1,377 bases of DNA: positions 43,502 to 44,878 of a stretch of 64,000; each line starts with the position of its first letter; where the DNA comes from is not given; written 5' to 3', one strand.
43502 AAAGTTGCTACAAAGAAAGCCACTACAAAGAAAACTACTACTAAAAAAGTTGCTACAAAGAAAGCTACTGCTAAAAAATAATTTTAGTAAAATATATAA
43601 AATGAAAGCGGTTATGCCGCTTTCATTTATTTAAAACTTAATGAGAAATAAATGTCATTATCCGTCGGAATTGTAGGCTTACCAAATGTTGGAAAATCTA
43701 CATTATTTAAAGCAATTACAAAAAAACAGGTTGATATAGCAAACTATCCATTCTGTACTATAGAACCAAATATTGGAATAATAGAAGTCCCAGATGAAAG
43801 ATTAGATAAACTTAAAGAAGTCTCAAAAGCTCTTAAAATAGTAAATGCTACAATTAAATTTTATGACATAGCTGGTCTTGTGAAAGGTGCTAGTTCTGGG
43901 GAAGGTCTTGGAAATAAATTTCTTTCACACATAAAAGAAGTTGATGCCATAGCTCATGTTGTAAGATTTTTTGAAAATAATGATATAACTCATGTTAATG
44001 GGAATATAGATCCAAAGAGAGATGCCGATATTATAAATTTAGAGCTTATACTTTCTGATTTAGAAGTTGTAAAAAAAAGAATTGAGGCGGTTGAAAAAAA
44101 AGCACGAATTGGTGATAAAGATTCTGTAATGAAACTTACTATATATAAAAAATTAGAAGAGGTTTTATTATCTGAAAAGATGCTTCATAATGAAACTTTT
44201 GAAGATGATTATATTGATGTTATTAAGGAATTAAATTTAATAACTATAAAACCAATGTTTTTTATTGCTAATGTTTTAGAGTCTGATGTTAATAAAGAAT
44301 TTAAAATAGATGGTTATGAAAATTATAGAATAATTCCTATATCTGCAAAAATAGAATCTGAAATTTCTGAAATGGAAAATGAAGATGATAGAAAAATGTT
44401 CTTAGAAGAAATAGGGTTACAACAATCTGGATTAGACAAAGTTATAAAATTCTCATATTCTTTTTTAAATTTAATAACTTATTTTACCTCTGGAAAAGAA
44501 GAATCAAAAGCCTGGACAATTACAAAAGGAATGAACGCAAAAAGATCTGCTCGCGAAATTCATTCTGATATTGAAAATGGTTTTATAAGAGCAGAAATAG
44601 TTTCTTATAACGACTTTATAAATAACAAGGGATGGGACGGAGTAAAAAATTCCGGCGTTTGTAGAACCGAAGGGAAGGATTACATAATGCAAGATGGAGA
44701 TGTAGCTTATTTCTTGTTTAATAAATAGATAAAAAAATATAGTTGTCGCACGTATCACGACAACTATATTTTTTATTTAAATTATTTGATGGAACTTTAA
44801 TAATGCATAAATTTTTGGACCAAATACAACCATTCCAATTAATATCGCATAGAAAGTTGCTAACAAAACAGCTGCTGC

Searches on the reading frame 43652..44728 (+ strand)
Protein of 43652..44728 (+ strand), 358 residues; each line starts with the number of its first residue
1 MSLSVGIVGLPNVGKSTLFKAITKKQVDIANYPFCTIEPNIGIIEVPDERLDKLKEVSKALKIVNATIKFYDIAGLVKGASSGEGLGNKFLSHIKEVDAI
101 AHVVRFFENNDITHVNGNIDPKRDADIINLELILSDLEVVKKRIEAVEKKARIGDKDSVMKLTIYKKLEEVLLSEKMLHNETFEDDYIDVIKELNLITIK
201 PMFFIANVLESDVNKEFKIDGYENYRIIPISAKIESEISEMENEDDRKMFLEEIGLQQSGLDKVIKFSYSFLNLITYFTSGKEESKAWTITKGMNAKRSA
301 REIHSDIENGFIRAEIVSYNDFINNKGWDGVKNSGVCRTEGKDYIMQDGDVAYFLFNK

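Call 55: list_cluster_members(proteins=[P0013, P0001, window:43652-44728:+, window:37310-38239:+, P0017, P0020, P0018])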
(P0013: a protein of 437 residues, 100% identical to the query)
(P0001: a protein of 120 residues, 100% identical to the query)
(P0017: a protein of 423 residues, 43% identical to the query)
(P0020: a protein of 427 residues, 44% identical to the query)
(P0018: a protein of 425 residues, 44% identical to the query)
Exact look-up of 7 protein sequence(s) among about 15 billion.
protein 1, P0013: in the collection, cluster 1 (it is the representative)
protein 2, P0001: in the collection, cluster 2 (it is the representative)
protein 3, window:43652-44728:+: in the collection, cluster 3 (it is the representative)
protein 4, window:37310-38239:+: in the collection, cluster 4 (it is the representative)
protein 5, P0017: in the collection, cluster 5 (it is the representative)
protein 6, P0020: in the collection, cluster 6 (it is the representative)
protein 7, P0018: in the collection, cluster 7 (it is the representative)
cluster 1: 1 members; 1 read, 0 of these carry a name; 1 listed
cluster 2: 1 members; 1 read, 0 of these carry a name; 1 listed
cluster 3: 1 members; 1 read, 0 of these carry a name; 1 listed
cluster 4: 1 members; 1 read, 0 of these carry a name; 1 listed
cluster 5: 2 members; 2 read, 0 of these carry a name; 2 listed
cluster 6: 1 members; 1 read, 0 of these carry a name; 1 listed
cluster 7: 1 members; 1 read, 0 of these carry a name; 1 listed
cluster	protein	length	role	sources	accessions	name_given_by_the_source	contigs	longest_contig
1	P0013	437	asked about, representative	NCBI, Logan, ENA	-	-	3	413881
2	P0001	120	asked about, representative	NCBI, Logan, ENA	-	-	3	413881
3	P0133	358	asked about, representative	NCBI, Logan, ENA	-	-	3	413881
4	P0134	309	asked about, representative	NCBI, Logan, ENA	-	-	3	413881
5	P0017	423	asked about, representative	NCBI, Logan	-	-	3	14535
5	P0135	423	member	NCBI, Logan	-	-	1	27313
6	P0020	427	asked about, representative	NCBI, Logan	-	-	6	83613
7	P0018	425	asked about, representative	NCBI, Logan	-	-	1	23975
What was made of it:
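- Tried and rejected: The cluster look-up gave no organism names, so the taxon remains unknown (call 55).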
